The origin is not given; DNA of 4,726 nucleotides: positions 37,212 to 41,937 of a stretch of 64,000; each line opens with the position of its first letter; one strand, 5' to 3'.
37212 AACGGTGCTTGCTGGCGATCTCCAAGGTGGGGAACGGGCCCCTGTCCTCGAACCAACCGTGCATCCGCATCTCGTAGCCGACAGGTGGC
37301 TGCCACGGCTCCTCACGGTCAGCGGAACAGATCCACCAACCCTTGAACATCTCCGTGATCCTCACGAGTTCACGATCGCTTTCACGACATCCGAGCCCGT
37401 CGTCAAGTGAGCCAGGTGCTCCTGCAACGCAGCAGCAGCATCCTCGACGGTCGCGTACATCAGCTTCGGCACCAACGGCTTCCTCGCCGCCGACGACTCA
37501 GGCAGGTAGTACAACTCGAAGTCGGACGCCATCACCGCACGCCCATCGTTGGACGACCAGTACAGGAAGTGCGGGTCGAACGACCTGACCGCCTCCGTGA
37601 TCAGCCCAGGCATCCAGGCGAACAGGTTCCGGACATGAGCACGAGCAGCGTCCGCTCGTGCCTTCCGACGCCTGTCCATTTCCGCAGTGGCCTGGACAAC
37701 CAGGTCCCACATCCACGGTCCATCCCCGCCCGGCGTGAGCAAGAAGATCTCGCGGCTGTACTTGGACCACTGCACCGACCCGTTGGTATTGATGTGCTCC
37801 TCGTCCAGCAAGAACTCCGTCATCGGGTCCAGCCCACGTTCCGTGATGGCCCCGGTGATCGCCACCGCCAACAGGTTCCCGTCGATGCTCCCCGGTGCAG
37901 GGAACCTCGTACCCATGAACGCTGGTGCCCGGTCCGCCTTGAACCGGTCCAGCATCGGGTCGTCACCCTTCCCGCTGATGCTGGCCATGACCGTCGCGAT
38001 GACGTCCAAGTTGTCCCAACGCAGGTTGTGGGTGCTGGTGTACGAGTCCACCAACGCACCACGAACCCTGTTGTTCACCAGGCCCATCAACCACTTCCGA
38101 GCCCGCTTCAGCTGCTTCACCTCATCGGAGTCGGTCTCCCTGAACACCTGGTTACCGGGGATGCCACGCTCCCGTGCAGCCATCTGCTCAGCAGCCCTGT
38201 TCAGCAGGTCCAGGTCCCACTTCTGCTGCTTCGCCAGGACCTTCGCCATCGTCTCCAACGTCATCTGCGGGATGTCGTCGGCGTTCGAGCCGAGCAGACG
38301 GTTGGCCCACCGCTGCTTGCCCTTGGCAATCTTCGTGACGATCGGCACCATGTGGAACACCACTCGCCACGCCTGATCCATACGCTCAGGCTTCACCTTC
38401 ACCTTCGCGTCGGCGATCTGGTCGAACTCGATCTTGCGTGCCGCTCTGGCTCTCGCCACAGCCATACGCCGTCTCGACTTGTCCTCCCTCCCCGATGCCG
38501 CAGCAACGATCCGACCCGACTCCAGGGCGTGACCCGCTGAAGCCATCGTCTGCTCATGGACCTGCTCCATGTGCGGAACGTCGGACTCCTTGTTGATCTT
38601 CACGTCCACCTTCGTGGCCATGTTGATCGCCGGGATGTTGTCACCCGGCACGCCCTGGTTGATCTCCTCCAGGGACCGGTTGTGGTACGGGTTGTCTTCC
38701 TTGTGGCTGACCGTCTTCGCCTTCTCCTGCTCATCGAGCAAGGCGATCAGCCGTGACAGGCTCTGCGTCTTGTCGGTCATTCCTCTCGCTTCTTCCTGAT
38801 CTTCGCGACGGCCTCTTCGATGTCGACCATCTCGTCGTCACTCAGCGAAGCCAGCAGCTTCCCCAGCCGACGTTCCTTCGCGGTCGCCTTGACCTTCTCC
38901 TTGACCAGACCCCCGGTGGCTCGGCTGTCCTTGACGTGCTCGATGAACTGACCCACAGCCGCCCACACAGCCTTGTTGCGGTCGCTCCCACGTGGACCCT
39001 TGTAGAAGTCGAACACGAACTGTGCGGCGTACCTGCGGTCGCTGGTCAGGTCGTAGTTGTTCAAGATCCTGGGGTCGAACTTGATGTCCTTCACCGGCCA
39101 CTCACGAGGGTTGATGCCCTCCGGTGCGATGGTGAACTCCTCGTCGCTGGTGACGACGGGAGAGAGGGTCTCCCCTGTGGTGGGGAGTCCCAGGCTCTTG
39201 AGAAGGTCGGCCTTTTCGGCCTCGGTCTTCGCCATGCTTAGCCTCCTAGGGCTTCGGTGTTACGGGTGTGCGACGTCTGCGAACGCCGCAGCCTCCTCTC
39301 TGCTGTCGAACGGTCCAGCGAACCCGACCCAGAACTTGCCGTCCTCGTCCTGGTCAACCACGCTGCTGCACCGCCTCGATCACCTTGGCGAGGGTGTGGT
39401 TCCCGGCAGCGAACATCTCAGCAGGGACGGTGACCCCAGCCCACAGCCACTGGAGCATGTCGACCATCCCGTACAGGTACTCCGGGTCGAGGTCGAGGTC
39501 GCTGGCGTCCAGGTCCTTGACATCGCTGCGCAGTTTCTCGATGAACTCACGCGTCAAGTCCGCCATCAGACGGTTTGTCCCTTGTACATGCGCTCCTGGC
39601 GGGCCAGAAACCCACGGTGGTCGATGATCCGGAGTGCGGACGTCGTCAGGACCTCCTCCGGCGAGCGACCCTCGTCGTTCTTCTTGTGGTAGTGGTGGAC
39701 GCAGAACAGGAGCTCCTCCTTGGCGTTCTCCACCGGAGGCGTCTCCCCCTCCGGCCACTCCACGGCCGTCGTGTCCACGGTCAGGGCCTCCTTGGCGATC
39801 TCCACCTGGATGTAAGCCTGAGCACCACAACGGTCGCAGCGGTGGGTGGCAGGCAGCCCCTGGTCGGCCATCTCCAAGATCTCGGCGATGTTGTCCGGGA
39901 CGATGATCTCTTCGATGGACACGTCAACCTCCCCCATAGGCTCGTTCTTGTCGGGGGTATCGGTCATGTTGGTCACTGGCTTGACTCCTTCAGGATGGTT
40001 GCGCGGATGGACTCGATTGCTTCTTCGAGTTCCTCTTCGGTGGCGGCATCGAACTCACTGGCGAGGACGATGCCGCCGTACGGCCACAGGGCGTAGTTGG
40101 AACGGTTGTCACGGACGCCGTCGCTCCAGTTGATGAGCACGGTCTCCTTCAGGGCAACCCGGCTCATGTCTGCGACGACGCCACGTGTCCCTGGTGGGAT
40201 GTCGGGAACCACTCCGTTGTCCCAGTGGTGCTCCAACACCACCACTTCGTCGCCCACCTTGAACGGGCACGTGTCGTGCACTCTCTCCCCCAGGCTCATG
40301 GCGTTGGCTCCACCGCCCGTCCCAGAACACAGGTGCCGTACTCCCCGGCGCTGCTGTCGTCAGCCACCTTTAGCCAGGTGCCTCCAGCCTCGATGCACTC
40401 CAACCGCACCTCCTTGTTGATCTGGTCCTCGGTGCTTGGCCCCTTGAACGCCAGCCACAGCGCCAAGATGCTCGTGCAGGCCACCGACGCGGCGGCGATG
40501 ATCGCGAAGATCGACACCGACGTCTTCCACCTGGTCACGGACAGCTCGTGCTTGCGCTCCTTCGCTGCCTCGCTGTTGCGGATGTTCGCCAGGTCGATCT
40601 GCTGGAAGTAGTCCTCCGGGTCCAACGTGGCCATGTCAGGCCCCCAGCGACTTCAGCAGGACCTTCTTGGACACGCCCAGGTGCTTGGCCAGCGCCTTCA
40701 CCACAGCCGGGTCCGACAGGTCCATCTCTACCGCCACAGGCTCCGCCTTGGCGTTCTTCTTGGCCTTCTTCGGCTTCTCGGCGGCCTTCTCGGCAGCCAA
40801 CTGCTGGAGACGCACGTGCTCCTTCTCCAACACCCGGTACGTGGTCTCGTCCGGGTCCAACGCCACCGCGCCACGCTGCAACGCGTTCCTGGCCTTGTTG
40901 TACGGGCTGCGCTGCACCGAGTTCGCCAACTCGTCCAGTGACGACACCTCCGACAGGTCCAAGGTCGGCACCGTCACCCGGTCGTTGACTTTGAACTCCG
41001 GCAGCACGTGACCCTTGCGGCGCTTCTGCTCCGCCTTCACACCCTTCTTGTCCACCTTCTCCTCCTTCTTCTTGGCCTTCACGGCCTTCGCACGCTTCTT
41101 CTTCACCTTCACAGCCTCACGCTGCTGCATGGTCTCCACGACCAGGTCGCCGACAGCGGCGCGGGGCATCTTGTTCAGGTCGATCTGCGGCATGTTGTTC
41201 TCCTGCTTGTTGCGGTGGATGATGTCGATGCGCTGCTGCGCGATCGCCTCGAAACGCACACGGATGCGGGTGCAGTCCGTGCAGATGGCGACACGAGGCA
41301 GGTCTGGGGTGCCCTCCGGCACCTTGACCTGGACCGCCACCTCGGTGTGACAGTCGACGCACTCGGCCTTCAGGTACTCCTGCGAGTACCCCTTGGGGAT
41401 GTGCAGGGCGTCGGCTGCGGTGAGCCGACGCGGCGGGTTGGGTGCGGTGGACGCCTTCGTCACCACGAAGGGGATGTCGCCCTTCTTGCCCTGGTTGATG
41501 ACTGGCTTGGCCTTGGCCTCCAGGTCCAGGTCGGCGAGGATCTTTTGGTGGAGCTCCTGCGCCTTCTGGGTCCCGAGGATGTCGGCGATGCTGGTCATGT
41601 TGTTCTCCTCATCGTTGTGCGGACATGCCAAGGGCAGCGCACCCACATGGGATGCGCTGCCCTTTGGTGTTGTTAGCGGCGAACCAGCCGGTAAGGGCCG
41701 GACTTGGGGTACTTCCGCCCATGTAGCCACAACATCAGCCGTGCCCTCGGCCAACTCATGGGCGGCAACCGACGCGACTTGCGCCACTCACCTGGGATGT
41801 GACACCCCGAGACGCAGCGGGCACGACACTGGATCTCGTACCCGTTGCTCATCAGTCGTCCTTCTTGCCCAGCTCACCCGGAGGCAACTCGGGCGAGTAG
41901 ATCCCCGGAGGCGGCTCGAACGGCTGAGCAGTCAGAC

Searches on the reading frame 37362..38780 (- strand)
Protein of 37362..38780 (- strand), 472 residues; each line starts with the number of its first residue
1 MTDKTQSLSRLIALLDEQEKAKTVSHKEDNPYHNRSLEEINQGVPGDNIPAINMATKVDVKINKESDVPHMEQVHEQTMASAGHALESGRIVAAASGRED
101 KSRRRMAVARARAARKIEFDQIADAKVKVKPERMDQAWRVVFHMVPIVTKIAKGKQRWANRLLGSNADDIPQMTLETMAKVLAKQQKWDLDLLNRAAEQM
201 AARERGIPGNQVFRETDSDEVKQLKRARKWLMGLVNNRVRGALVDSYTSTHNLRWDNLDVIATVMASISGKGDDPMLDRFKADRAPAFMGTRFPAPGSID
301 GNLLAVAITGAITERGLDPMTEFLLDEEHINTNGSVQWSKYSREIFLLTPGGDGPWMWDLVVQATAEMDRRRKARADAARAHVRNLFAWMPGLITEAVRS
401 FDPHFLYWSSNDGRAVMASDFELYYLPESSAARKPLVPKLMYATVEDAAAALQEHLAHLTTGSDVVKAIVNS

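Call 14: search_protein_families(library=pfam, proteins=[window:37362-38780:-], max_evalue=0.01)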
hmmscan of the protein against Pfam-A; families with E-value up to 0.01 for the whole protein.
window:37362-38780:- (472 aa): 0 families

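Call 89: search_protein_families(library=pfam, proteins=[window:37362-38780:-], max_evalue=1)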
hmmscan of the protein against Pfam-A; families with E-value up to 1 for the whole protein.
window:37362-38780:- (472 aa): 0 families

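Call 90: search_protein_families(library=phrogs, proteins=[window:37362-38780:-], max_evalue=0.01)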
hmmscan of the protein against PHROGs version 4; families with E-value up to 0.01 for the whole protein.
window:37362-38780:- (472 aa): 0 families

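Call 99: search_dna_similar(query=window:37362-38780:-, collection=phages, mode=protein, max_rows=12, max_evalue=0.001)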
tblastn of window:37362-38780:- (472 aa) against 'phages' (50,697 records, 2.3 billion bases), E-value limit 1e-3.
No match.

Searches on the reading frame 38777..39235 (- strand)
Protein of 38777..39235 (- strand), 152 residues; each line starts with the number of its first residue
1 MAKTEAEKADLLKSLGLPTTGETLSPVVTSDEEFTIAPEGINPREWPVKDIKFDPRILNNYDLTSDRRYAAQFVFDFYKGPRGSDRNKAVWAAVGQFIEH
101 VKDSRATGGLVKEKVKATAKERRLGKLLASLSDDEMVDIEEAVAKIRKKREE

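Call 89: search_protein_families(library=pfam, proteins=[window:38777-39235:-], max_evalue=1)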
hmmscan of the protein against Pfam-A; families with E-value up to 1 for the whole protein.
window:38777-39235:- (152 aa): 1 family
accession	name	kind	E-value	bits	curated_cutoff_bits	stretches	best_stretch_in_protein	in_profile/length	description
PF10957.13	Spore_Cse60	-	0.16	12.5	20.7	0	122-151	17-46/60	Sporulation protein Cse60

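Call 90: search_protein_families(library=phrogs, proteins=[window:38777-39235:-], max_evalue=0.01)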
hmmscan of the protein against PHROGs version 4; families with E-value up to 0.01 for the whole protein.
window:38777-39235:- (152 aa): 0 families

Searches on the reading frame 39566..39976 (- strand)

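Call 89: search_protein_families(library=pfam, proteins=[window:39566-39976:-], max_evalue=1)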
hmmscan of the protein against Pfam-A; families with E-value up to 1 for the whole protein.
window:39566-39976:- (136 aa): 2 families
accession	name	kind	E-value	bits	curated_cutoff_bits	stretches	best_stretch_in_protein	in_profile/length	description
PF24254.1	DUF7455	-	1.2e-11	44.3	27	2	43-62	3-22/54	Domain of unknown function (DUF7455)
PF19750.4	DUF6237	-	0.26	11.8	25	1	43-69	16-43/90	Family of unknown function (DUF6237)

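Call 90: search_protein_families(library=phrogs, proteins=[window:39566-39976:-], max_evalue=0.01)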
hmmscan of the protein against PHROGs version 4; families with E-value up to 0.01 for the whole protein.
window:39566-39976:- (136 aa): 3 families
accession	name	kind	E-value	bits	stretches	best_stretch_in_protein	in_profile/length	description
phrog_1720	-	unknown function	7.8e-08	33.1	0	82-99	40-57/112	-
phrog_11387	-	unknown function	0.00034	21.5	0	45-59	9-23/59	-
phrog_12646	-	unknown function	0.00072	20.6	0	45-64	16-35/65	-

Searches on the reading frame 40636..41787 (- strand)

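Call 14: search_protein_families(library=pfam, proteins=[window:40636-41787:-], max_evalue=0.01)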
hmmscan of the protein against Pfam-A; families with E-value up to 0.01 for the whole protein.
window:40636-41787:- (383 aa): 0 families

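Call 89: search_protein_families(library=pfam, proteins=[window:40636-41787:-], max_evalue=1)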
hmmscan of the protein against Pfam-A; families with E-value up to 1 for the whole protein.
window:40636-41787:- (383 aa): 1 family
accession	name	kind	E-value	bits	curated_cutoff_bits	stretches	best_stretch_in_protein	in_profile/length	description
PF14599.11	zinc_ribbon_6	-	0.26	11.7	27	0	129-154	18-43/59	Zinc-ribbon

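Call 90: search_protein_families(library=phrogs, proteins=[window:40636-41787:-], max_evalue=0.01)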
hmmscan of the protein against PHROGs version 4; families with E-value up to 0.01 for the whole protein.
window:40636-41787:- (383 aa): 0 families
